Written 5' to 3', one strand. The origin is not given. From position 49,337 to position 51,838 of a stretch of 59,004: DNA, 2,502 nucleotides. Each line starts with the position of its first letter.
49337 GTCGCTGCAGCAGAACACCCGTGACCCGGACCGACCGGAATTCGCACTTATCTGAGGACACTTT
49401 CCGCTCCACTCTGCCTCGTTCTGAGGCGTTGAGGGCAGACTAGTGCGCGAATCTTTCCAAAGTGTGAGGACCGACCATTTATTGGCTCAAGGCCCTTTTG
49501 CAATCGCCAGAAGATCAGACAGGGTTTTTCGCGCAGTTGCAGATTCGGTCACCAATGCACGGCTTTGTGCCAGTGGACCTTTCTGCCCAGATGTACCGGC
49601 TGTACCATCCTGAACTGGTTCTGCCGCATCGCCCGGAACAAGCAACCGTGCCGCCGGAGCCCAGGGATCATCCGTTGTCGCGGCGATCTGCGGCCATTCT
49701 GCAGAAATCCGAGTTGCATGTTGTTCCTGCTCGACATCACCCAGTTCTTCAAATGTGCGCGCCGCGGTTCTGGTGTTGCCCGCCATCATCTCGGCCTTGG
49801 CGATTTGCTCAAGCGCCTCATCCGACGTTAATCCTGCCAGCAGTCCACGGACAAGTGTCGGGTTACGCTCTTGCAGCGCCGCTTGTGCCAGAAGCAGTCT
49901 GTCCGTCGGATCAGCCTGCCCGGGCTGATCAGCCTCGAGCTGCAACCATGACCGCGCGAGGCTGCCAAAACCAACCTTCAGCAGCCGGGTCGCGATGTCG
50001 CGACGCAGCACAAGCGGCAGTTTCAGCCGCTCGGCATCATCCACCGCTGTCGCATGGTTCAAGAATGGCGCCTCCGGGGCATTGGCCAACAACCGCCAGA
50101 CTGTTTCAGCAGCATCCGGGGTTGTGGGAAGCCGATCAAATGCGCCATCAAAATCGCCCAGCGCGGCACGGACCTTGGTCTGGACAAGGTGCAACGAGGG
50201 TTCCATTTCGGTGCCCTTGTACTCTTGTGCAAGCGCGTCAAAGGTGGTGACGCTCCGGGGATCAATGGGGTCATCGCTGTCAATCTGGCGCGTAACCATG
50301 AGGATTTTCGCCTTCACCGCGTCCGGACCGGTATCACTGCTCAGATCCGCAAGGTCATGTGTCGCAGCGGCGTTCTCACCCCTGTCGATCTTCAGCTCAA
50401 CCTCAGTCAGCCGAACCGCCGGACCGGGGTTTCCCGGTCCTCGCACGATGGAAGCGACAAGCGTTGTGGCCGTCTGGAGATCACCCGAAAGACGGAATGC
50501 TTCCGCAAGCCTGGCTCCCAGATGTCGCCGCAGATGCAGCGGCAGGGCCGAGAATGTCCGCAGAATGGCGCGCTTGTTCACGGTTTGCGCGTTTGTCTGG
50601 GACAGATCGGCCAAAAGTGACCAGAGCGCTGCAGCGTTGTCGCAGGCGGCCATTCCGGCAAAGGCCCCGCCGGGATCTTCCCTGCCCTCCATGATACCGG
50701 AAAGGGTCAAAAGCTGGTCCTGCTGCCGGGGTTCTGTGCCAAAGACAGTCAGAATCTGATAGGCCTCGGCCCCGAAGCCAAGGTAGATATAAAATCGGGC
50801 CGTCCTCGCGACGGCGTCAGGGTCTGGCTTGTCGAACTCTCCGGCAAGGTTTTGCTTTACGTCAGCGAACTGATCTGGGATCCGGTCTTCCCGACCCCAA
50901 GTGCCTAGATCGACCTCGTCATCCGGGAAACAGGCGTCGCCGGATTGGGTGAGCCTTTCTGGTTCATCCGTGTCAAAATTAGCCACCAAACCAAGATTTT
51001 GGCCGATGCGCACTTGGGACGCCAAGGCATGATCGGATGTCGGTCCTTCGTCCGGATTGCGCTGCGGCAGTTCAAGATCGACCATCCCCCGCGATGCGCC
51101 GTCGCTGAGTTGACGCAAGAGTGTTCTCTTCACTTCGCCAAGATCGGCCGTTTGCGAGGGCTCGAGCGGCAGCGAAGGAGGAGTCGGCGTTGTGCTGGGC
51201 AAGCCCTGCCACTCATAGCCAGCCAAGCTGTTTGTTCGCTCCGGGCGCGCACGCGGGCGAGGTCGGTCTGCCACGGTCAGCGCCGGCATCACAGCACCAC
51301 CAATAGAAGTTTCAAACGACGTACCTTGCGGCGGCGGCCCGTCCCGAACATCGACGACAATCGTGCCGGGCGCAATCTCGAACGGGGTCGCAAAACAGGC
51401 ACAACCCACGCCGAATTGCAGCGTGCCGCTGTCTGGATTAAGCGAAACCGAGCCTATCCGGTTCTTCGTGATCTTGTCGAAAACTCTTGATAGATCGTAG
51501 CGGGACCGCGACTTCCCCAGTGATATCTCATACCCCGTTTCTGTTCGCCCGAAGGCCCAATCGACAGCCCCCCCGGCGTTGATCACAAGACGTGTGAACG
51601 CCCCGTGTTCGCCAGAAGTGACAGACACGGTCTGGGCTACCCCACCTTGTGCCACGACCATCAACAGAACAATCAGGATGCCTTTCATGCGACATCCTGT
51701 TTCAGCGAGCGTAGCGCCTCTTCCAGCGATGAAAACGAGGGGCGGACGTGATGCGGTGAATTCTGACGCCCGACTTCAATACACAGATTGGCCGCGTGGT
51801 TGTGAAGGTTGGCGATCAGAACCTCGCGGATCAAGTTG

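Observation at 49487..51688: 733-aa secreted protein fused into the operon at motA, in the slot where motB is normally found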

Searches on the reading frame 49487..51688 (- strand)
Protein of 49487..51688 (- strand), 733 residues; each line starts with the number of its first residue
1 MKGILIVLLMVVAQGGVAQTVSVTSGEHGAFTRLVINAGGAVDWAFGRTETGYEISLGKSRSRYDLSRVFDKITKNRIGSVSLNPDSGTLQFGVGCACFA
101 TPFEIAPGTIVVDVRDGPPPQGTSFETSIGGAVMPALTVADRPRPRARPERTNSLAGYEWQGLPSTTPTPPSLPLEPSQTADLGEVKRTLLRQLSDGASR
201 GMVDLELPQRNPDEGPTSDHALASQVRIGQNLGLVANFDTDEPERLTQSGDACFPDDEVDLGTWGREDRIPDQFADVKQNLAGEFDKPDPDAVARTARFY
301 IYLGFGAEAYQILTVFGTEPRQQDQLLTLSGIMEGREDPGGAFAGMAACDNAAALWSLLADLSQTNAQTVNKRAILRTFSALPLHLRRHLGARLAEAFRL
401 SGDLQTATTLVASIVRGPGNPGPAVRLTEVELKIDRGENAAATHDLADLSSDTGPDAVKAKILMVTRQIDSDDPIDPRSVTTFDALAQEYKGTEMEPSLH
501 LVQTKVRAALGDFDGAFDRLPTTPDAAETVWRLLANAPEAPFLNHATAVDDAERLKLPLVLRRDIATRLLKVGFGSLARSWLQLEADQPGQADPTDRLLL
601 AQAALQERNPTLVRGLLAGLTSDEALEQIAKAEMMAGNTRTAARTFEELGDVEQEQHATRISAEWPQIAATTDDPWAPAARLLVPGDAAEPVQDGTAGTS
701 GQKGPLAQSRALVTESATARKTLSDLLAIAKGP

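Call 3: search_protein_families(library=pfam, proteins=[window:49487-51688:-], max_evalue=1)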
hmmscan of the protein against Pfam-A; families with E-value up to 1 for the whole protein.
window:49487-51688:- (733 aa): 0 families

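Call 4: search_protein_families(library=ncbifam, proteins=[window:49487-51688:-], max_evalue=1)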
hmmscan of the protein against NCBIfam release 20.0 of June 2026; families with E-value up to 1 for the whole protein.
window:49487-51688:- (733 aa): 0 families

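Call 5: find_homologous_proteins(query=window:49487-51688:-, max_evalue=0.001)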
Query window:49487-51688:- (733 aa): 195 proteins with E <= 0.001 among 8000 candidates; the best 120 are listed.
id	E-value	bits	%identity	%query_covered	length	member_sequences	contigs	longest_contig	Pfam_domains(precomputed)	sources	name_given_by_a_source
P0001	0.0e+0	1624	100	100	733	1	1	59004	-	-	-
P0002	0.0e+0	1377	85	100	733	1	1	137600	-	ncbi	-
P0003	6.7e-151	522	40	100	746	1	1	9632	-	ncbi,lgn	ncbi:MAG: hypothetical protein WCC57_10430 [Paracoccaceae bacterium]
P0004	8.5e-151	522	41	100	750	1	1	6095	-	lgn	-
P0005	1.2e-149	518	40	98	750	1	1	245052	-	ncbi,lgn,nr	ncbi:MAG: hypothetical protein Q8P60_16750 [Pseudorhodobacter sp.]|nr:hypothetical protein [Pseudorh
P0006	1.3e-149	518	41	95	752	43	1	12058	-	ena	-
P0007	5.9e-149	516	41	97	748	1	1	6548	-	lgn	-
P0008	1.7e-147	511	41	95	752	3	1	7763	-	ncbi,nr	ncbi:MAG: hypothetical protein Q8Q26_18155 [Pseudorhodobacter sp.]|nr:hypothetical protein [Pseudorh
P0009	2.6e-136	474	39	100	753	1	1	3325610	-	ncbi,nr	ncbi:hypothetical protein RNZ50_23690 [Paracoccaceae bacterium Fryx2]|nr:hypothetical protein [Parac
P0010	9.9e-131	455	37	100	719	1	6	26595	-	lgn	-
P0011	4.1e-126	440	38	100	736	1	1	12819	-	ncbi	ncbi:MAG: hypothetical protein ACRC14_07995 [Paracoccaceae bacterium]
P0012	6.5e-126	439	39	98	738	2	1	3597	-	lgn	-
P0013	9.1e-126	439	38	98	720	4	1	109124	-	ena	-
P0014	3.5e-125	437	37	100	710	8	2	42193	-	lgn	-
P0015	8.0e-125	436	36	100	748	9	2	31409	-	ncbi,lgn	-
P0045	3.6e-115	404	36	100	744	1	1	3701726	-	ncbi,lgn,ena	-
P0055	2.0e-111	392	39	77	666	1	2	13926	-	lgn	-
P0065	2.6e-109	385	39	77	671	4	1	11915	-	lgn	-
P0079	2.1e-107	378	39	79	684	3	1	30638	-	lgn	-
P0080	5.8e-107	377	37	79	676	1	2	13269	-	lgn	-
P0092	6.0e-104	367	36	95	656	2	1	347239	-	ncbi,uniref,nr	ncbi:hypothetical protein GEU84_009435 [Fertoebacter nigrum]|uniref:Uncharacterized protein n=1 Tax=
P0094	1.4e-103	366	38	80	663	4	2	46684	-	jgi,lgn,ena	jgi:hypothetical protein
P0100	1.9e-102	362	36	82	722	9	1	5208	-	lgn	-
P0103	5.6e-102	360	38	76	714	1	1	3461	-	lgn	-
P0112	5.0e-98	347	36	79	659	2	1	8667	-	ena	-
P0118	1.9e-93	332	33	99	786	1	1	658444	-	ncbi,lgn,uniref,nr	ncbi:hypothetical protein [Szabonella alba]|uniref:Uncharacterized protein n=1 Tax=Szabonella alba T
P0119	8.9e-93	330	37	77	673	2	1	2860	-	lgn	-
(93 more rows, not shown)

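Call 12: find_related_loci(query=window:49487-51688:-, collection=genome_contigs, flank=8000)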
Query window:49487-51688:- (733 aa) in genome_contigs; peptide patterns used: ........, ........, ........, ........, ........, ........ (x = any residue, [..] = any of these).
70 stretches matched a pattern; 1 encode a relative of the query (tblastn E <= 1e-3); 1 distinct loci.
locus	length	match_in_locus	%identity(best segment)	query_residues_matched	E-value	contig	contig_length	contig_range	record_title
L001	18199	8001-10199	85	1-733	0e+0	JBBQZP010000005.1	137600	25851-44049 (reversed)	MAG: Rhodobacterales bacterium isolate Co_metawrap_2238 Cmw_2238_k141_29160328_length_137600_cov_12.9997, whole genome s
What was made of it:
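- Tried and rejected: find_related_loci on genome_contigs with the single protein returned only the 85% relative and used up the one scan (call 12).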

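Call 16: find_encoding_contigs(protein=P0002, flank=10000, max_places=2)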
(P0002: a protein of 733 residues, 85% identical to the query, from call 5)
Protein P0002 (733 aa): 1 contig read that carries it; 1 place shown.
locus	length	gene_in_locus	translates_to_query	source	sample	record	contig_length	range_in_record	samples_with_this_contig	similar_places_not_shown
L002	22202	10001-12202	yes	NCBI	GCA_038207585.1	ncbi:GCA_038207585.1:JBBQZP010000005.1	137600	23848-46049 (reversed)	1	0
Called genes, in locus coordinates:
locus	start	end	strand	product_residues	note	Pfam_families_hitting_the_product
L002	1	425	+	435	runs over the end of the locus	PF00460:Flg_bb_rod (weak), PF06429:Flg_bbr_C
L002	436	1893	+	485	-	PF00460:Flg_bb_rod (weak), PF22638:FlgK_D1, PF06429:Flg_bbr_C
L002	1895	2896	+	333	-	PF00700:Flagellin_C (weak)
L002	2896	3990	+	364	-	PF02119:FlgI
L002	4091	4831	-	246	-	PF00813:FliP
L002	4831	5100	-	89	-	PF01052:FliMN_C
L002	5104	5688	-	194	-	-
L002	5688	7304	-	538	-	PF01514:YscJ_FliF, PF08345:YscJ_FliF_C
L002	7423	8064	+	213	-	PF03748:FliL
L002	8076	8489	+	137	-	-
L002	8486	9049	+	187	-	PF03448:MgtE_N (faint)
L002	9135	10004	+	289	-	PF20560:MotA_N, PF01618:MotA_ExbB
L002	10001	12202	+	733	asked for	-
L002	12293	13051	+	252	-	PF01464:SLT (weak)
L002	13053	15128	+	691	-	PF00771:FHIPEP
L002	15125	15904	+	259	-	PF01311:Bac_export_1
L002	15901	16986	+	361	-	PF01312:Bac_export_2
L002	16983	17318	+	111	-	-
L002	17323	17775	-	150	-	-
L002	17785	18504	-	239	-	PF02107:FlgH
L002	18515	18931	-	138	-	PF08666:SAF (weak), PF13144:ChapFlgA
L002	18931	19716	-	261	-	PF00460:Flg_bb_rod, PF22692:LlgE_F_G_D1, PF06429:Flg_bbr_C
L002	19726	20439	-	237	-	PF00460:Flg_bb_rod (weak), PF22692:LlgE_F_G_D1, PF06429:Flg_bbr_C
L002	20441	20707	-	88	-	PF01313:Bac_export_3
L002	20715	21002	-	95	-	PF02049:FliE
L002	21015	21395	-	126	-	PF00460:Flg_bb_rod, PF06429:Flg_bbr_C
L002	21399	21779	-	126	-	PF00460:Flg_bb_rod (weak)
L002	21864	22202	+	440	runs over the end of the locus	PF00006:ATP-synt_ab, PF18269:T3SS_ATPase_C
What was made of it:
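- Checked: The window ends just past flgI, about 4-5 kb short of where motB would lie; the close relative L002 carries flgE-K-L-I there (call 16).
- The window stops just past flgI, and the 85%-identical relative has flgE-K-L-I exactly there (call 16).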

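Call 17: list_cluster_members(proteins=[P0092, P0094, P0112, P0055, P0065, P0079, P0080, P0119, P0103, P0100])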
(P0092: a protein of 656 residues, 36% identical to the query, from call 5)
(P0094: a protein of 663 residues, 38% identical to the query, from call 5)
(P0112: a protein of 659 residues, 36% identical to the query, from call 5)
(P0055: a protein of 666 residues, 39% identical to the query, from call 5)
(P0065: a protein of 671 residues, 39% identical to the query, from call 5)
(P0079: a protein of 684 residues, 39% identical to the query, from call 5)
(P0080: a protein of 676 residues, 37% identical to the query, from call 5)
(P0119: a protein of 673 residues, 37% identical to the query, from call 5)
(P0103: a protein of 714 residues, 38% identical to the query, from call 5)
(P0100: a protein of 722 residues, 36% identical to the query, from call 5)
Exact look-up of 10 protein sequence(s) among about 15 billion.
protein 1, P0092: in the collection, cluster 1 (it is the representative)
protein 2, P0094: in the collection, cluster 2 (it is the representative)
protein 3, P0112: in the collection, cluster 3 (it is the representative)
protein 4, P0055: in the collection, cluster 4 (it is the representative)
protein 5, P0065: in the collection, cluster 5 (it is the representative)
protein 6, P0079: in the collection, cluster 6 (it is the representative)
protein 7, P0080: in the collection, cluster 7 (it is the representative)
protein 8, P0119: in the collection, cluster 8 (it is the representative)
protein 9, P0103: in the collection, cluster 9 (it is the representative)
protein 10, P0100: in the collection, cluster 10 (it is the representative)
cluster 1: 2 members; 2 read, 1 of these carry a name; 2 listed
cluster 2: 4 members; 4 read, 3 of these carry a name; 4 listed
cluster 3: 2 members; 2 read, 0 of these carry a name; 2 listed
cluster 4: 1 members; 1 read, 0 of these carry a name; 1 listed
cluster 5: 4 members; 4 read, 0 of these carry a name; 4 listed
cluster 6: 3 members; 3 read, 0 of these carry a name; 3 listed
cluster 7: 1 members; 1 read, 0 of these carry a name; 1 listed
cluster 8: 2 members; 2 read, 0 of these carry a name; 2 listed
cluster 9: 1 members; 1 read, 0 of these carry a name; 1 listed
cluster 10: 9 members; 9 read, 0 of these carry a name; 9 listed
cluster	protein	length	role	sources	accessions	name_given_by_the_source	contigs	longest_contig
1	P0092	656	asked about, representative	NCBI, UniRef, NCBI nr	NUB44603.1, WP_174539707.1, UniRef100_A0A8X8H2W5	hypothetical protein GEU84_009435 [Fertoebacter nigrum] | Uncharacterized protein n=1 Tax=Fertoeibacter niger TaxID=2656921 RepID=A0A8X8H2W5_9RHOB | hypothetical protein [Fertoeibacter niger]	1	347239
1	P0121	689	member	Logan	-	-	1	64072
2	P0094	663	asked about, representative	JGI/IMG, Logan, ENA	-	hypothetical protein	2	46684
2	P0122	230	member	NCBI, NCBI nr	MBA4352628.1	MAG: hypothetical protein C0427_15460, partial [Rhodobacter sp.] | hypothetical protein [Rhodobacter sp.]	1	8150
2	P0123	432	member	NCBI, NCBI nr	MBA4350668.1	MAG: hypothetical protein C0427_05400, partial [Rhodobacter sp.] | hypothetical protein [Rhodobacter sp.]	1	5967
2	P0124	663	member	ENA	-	-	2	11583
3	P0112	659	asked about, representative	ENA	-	-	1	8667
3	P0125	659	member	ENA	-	-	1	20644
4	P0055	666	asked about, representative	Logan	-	-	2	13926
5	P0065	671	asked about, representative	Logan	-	-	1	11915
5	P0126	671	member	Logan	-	-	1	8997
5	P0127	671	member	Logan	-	-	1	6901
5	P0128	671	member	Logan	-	-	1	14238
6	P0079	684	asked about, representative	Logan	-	-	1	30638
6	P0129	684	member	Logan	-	-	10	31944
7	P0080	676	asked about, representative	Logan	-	-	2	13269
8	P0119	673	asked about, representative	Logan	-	-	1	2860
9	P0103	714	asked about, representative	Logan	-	-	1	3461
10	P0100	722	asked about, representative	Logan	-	-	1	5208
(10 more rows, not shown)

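Call 18: find_homologous_proteins(query=P0094, max_evalue=0.001)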
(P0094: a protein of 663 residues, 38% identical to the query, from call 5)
Query P0094 (663 aa): 707 proteins with E <= 0.001 among 8000 candidates; the best 120 are listed.
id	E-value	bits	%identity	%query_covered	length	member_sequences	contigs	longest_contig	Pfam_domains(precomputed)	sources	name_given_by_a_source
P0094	0.0e+0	1428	100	100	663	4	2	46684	-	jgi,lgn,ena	jgi:hypothetical protein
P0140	0.0e+0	1090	77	98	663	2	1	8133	-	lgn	-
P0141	0.0e+0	1088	78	98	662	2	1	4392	-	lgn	-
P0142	0.0e+0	1057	74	100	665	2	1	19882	-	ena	-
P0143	5.6e-272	922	66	98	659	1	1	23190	-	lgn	-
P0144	3.5e-239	814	61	98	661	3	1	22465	-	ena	-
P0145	5.9e-231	787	59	100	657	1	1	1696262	-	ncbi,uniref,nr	ncbi:tetratricopeptide repeat protein [Paragemmobacter ruber]|uniref:HEAT repeat domain-containing p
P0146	2.8e-229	781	59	98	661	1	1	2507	-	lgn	-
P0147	3.0e-219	748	58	98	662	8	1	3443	-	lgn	-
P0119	2.8e-213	728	57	98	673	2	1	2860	-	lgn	-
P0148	2.2e-209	716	58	97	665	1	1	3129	-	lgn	-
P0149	1.7e-193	663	53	100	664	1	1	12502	-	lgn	-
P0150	1.1e-191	657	52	98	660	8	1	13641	-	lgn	-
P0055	2.3e-191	656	52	97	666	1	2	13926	-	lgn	-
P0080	5.5e-191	655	52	100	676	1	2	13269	-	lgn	-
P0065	4.8e-188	645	52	97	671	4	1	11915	-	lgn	-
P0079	8.9e-184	631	51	97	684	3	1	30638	-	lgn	-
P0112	4.0e-183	629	50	100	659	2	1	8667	-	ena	-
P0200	9.2e-131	456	43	85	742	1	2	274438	-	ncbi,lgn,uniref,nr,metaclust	ncbi:hypothetical protein [Rhodobacter ferrooxidans]|uniref:HEAT repeat domain-containing protein n=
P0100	1.5e-128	448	41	100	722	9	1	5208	-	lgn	-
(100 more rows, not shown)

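Call 30: find_encoding_contigs(protein=P0145, flank=5000, max_places=1)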
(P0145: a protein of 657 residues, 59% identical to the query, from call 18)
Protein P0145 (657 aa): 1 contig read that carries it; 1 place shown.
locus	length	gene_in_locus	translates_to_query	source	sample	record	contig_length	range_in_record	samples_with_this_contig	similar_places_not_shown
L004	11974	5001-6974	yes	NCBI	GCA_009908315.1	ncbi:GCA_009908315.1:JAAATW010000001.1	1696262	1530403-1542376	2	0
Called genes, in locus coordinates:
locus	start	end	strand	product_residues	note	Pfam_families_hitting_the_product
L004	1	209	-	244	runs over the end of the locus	PF00813:FliP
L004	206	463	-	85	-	PF01052:FliMN_C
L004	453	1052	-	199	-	-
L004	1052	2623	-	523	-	PF01514:YscJ_FliF, PF08345:YscJ_FliF_C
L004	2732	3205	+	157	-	PF03748:FliL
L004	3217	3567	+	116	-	PF20072:DUF6468 (weak)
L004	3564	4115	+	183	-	-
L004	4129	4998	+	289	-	PF20560:MotA_N, PF01618:MotA_ExbB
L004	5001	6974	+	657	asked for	-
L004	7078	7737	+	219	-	PF01464:SLT (weak)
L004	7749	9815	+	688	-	PF00771:FHIPEP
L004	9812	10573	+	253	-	PF01311:Bac_export_1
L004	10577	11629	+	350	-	PF01312:Bac_export_2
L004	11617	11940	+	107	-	-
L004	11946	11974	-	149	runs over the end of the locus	-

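Call 31: find_encoding_contigs(protein=P0118, flank=5000, max_places=1)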
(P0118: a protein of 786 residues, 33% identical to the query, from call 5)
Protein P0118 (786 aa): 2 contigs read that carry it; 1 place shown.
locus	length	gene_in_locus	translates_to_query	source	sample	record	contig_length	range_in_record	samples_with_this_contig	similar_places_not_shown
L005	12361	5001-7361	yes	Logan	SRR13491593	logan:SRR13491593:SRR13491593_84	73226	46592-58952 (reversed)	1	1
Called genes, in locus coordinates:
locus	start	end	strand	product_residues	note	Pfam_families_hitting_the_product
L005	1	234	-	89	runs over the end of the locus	PF01052:FliMN_C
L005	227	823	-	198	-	-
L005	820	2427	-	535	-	PF01514:YscJ_FliF, PF08345:YscJ_FliF_C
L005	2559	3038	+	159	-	PF03748:FliL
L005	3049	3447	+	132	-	-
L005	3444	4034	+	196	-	PF03448:MgtE_N (faint)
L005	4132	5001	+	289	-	PF20560:MotA_N, PF01618:MotA_ExbB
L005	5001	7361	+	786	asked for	-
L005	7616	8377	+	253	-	PF01464:SLT (faint)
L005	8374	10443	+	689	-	PF00771:FHIPEP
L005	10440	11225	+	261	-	PF01311:Bac_export_1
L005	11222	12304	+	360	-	PF01312:Bac_export_2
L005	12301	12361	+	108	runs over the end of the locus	-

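Call 32: find_encoding_contigs(protein=P0200, flank=5000, max_places=1)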
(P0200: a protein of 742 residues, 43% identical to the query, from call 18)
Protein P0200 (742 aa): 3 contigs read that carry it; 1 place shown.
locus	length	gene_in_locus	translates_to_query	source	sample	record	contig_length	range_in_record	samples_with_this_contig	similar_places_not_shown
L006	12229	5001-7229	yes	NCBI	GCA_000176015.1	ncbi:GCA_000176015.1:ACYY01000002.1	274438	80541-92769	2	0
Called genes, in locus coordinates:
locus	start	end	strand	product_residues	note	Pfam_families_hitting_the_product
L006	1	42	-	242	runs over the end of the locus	PF00813:FliP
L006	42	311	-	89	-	PF01052:FliMN_C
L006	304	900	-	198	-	-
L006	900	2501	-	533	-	PF01514:YscJ_FliF, PF08345:YscJ_FliF_C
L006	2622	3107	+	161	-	PF03748:FliL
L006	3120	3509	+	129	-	-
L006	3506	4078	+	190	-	-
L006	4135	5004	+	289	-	PF20560:MotA_N, PF01618:MotA_ExbB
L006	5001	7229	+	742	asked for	-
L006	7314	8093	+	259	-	-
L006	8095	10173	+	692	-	PF00771:FHIPEP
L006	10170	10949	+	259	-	PF01311:Bac_export_1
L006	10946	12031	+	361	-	PF01312:Bac_export_2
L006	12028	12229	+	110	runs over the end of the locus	-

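Call 33: find_encoding_contigs(protein=P0045, flank=5000, max_places=1)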
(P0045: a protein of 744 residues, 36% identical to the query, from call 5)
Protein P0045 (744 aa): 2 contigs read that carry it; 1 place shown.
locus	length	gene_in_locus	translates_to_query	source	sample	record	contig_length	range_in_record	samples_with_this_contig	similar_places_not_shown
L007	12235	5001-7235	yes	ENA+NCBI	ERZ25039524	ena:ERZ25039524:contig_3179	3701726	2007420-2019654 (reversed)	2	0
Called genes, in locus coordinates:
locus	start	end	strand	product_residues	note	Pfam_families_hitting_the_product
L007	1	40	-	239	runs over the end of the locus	PF00813:FliP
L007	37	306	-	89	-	PF01052:FliMN_C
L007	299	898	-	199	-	-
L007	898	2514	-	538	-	PF01514:YscJ_FliF, PF08345:YscJ_FliF_C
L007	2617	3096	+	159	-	PF03748:FliL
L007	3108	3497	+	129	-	-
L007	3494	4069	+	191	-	-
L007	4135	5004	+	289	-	PF20560:MotA_N, PF01618:MotA_ExbB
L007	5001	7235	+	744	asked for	-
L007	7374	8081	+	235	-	PF01464:SLT (weak)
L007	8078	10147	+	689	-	PF00771:FHIPEP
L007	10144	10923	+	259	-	PF01311:Bac_export_1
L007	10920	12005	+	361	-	PF01312:Bac_export_2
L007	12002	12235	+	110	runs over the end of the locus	-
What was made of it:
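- The order fliL-(DUF6468/pflI)-motE-motA-X-SLT-flhA-fliR-flhB is identical in the window and five relatives (calls 16, 30-33).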

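Call 37: search_solved_structures(query=A1, max_evalue=10, show_alignments=2)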
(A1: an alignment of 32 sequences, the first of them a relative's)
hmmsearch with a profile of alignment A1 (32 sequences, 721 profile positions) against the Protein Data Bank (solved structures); distinct sequences matched with E-value up to 10: 5.
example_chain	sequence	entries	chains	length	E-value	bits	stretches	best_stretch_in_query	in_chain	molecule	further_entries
6tzt_A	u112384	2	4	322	0.031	16.1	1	593-703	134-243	Coatomer subunit epsilon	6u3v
3mkr_A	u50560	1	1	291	0.037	15.8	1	593-670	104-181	Coatomer subunit epsilon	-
5a1v_Q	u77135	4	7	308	0.054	15.3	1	593-670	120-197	COATOMER SUBUNIT EPSILON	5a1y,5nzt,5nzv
4y6c_A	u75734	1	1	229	0.072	14.9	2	563-653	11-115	ANSERINA PUTATIVE KINESIN LIGHT chain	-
4y6w_A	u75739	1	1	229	3.6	9.3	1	564-653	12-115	NaB(AB)3ACb - light chain TPR-like repeats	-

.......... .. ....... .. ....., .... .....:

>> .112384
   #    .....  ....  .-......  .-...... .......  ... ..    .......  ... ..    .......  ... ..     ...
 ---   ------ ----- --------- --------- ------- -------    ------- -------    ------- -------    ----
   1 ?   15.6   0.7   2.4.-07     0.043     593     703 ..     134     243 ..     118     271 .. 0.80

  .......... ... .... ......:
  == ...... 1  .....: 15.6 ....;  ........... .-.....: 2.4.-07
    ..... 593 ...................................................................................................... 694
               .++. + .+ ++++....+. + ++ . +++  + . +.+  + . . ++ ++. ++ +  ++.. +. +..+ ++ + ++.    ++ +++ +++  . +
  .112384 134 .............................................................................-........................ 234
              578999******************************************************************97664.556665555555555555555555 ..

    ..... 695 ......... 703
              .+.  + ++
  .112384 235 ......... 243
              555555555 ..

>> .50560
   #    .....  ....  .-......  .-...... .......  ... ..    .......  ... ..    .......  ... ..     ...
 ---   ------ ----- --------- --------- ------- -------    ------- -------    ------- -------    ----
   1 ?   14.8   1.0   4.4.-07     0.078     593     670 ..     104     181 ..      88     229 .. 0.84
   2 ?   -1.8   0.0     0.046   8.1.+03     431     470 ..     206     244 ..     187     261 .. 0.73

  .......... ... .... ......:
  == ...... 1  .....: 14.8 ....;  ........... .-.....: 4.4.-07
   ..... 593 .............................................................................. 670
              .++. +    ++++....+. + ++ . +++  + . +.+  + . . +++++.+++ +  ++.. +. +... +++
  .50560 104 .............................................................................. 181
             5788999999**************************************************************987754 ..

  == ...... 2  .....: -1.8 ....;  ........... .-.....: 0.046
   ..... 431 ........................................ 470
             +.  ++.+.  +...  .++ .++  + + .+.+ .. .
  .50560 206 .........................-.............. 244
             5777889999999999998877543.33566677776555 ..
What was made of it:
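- Closest known: PflA of Campylobacter jejuni / Helicobacter pylori. Different: 9% identity, and no sequence-profile match (call 37).
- The family profile has no significant sequence match to any PDB chain, PflA included (call 37).
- Tried and rejected: The family profile against PDB sequences gave only marginal hits to TPR-type repeat proteins such as coatomer epsilon (call 37).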
